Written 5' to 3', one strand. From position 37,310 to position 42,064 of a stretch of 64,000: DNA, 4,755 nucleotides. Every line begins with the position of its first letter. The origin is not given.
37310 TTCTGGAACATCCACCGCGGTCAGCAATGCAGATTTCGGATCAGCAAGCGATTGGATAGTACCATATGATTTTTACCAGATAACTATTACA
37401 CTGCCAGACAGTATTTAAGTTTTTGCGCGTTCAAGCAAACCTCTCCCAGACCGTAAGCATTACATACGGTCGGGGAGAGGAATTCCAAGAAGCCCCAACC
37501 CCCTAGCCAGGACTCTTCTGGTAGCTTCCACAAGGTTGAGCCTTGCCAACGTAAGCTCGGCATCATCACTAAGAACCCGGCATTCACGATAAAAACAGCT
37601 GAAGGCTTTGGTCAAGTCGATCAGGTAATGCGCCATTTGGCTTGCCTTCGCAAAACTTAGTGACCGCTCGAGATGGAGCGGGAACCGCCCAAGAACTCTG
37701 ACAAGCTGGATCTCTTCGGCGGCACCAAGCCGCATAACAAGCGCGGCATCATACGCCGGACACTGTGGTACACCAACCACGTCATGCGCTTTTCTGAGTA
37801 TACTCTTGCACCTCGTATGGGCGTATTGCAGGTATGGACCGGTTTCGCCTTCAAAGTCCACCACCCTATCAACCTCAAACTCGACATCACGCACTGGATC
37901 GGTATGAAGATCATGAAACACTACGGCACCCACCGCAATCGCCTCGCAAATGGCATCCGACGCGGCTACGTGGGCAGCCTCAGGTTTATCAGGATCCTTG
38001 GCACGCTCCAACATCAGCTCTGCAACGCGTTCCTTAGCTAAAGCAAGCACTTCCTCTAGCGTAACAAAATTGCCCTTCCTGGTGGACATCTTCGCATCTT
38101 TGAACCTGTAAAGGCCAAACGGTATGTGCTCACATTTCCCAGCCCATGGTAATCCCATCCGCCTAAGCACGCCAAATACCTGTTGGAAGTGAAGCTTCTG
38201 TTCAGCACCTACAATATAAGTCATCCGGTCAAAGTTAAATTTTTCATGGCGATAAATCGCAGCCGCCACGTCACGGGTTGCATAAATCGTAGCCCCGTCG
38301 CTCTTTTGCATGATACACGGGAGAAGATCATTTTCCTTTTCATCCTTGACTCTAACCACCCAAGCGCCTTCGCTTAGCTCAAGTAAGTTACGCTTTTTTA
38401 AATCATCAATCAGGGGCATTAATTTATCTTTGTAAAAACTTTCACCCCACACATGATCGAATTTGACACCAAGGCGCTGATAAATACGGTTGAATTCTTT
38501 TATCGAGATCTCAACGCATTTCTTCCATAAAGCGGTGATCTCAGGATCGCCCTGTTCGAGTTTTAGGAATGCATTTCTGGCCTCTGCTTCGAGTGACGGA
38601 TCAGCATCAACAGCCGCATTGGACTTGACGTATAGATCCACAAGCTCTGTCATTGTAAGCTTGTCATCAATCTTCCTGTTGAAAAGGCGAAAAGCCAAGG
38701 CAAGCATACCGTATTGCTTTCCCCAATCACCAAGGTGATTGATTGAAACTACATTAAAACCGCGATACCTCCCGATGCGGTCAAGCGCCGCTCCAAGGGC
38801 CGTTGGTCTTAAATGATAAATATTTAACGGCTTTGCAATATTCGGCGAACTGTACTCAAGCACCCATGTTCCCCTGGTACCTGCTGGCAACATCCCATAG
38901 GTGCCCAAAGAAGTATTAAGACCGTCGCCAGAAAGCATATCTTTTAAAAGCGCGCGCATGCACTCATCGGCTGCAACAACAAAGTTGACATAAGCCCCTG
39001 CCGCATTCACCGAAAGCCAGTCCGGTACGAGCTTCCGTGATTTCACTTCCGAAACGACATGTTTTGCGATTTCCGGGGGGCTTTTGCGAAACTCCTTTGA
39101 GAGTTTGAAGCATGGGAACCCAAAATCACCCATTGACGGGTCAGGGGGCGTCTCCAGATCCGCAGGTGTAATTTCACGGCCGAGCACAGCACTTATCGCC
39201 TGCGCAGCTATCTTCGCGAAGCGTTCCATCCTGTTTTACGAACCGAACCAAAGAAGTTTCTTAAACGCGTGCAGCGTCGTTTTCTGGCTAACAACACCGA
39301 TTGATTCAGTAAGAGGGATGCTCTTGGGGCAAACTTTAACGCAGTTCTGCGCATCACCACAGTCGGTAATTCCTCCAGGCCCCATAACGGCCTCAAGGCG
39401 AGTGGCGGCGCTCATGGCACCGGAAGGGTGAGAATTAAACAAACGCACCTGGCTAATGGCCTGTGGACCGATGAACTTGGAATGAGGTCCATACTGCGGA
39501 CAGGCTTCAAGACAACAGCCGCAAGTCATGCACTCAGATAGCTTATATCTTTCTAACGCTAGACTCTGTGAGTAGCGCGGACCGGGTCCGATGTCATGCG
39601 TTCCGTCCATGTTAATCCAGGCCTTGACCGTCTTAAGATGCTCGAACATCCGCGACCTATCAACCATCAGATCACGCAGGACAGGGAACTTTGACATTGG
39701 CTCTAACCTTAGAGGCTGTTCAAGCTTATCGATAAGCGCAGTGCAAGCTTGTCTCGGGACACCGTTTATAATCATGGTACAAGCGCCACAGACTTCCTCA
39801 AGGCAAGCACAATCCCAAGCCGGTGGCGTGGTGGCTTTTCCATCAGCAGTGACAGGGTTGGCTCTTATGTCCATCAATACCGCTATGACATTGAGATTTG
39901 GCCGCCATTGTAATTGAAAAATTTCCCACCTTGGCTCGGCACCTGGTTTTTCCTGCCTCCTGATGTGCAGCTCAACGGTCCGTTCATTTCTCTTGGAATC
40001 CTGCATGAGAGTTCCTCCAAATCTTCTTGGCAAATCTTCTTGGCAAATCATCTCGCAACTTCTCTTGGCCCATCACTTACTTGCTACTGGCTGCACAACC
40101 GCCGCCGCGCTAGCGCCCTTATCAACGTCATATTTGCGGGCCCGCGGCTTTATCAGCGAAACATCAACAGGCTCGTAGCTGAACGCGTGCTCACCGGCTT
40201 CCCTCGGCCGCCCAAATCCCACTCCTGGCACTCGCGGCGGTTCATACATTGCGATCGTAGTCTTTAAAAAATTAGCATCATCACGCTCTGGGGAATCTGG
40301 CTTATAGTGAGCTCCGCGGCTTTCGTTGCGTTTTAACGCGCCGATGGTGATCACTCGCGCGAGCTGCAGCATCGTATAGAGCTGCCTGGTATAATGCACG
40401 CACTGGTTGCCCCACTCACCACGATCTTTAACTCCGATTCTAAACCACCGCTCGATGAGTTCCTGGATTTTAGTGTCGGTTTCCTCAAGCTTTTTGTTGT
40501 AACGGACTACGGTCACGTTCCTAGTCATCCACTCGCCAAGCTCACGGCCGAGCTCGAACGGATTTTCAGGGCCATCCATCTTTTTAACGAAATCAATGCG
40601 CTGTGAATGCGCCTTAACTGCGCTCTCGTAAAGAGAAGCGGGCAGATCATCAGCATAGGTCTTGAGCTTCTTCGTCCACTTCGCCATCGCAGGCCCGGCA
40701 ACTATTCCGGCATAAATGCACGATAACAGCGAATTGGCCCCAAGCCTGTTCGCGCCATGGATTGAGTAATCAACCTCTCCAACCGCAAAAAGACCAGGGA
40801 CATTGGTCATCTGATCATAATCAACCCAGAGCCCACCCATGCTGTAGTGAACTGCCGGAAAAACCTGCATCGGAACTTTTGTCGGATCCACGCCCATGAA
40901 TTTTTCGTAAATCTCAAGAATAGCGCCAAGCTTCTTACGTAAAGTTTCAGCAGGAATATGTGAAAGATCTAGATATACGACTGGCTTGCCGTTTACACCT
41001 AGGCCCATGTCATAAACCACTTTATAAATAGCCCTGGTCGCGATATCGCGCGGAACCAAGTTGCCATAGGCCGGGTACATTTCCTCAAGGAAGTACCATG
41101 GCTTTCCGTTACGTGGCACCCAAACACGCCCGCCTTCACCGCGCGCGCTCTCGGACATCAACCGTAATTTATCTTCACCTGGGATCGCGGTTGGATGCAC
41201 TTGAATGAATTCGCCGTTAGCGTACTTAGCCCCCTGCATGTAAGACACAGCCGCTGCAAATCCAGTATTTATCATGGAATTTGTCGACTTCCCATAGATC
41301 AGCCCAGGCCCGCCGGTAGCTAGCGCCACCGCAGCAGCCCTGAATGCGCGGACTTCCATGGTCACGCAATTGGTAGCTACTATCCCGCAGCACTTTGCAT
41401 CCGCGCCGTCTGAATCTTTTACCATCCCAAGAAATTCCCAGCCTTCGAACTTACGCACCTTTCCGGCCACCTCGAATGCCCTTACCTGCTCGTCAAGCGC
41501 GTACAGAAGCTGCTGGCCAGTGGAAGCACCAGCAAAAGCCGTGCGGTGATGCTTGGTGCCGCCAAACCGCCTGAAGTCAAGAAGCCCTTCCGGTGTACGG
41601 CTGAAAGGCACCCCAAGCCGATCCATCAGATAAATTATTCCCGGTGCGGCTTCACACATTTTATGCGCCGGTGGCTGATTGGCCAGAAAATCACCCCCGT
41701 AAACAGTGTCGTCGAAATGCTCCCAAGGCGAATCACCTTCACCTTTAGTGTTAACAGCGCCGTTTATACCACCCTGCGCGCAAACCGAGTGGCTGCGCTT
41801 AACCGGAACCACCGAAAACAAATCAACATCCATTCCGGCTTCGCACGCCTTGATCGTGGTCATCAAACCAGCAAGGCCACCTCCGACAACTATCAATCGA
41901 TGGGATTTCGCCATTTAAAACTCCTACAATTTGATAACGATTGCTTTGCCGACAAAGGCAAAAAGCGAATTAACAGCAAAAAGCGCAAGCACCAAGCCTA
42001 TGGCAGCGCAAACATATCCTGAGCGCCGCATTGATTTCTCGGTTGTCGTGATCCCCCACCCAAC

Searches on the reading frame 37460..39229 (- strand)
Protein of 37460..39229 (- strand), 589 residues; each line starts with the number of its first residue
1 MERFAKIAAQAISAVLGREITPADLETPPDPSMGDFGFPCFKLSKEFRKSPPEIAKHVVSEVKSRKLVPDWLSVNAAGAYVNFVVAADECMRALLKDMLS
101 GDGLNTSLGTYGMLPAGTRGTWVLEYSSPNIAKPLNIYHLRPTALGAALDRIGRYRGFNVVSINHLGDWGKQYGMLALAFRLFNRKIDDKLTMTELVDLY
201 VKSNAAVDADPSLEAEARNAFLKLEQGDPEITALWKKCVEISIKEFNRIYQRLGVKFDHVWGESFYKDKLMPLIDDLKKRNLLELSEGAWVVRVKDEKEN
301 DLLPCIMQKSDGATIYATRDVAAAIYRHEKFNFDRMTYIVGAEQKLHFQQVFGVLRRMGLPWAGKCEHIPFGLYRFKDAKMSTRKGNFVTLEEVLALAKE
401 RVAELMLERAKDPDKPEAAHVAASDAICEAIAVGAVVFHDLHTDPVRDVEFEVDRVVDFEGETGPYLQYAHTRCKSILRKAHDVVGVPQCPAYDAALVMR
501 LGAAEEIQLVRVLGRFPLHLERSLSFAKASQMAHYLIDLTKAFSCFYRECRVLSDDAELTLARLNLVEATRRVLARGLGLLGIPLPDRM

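Call 54: search_protein_families(library=pfam, proteins=[window:37460-39229:-], max_evalue=0.00001)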
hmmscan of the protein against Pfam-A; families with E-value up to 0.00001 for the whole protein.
window:37460-39229:- (589 aa): 3 families
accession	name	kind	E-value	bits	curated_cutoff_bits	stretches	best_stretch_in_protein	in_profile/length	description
PF00750.26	tRNA-synt_1d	-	8.3e-83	278.7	23.3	1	119-452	19-348/349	tRNA synthetases class I (R), catalytic domain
PF05746.21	DALR_1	-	8.4e-28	97.3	22.3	1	467-589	1-117/117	DALR anticodon binding domain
PF03485.21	Arg_tRNA_synt_N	-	1.1e-12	48.8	21.5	1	5-84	4-84/85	Arginyl tRNA synthetase N terminal domain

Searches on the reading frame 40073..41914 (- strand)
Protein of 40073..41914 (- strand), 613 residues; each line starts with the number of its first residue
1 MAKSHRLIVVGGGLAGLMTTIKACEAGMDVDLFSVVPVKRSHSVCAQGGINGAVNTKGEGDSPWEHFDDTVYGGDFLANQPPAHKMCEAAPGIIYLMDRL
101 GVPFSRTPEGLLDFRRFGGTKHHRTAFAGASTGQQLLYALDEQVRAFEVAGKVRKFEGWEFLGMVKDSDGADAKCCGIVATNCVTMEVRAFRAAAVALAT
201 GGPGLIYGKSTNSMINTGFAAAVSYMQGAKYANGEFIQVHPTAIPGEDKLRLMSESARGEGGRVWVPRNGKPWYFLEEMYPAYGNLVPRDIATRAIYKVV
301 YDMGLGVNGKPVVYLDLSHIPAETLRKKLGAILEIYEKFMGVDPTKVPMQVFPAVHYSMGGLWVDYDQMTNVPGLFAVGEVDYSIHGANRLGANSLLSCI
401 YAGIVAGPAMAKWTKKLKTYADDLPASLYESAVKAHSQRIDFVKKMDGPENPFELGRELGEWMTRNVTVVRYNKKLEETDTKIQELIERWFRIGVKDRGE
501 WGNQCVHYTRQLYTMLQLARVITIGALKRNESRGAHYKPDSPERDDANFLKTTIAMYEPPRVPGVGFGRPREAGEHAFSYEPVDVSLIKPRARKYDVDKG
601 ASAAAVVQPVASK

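Call 54: search_protein_families(library=pfam, proteins=[window:40073-41914:-], max_evalue=0.00001)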
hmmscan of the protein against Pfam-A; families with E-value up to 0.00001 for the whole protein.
window:40073-41914:- (613 aa): 2 families
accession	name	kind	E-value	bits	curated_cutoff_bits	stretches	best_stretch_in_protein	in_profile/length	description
PF00890.30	FAD_binding_2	-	1.8e-83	281.5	20.4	1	7-396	2-414/414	FAD binding domain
PF02910.25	Succ_DH_flav_C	-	6.3e-34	117.2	20.8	1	457-595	2-130/130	Fumarate reductase flavoprotein C-term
